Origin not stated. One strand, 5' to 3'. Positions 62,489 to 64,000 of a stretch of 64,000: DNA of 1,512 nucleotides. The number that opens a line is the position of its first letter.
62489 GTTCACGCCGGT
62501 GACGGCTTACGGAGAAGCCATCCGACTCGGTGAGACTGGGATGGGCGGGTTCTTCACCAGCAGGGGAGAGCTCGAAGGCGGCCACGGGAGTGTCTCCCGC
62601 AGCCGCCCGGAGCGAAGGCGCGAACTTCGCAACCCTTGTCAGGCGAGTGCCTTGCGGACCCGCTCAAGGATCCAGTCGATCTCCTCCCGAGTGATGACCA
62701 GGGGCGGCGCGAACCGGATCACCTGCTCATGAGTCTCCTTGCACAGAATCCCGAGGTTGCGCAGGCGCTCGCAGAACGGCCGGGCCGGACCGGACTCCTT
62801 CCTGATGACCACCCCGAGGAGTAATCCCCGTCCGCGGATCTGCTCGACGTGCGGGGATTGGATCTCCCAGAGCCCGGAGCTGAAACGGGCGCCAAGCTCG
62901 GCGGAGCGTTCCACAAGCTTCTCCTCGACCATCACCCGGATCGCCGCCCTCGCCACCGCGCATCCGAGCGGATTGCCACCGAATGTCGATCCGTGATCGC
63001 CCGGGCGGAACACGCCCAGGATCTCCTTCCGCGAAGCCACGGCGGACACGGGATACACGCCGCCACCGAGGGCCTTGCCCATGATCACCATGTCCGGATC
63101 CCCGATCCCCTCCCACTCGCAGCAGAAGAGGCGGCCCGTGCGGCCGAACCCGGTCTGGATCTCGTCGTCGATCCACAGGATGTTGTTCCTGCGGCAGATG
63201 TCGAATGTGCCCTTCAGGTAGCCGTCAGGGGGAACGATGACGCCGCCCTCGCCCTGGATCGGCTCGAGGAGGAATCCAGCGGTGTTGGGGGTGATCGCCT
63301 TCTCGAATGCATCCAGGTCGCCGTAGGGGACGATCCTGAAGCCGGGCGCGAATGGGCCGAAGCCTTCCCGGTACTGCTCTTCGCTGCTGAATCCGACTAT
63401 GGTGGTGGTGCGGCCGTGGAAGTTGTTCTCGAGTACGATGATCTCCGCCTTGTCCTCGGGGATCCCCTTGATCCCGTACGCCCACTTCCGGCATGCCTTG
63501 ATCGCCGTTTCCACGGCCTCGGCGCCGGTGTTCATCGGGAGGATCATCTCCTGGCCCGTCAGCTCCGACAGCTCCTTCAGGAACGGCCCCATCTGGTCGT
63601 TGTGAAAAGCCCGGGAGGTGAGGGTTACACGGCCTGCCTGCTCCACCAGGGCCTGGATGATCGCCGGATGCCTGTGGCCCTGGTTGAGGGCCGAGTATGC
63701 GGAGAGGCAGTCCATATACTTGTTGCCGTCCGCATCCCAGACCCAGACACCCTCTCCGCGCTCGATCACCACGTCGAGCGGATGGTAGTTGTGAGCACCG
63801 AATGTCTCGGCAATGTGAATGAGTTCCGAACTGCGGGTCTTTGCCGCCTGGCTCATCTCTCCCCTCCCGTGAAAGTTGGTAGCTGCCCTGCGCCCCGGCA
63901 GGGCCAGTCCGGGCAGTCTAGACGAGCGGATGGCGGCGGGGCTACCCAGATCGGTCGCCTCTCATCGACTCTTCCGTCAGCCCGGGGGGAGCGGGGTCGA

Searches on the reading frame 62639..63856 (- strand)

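Call 34: search_protein_families(library=pfam, proteins=[window:62639-63856:-], max_evalue=0.001)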
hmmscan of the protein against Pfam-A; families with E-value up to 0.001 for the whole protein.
window:62639-63856:- (405 aa): 1 family
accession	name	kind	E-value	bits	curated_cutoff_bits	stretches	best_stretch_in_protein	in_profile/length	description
PF00202.27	Aminotran_3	-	1.4e-124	416.4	30.5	1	20-404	2-403/403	Aminotransferase class-III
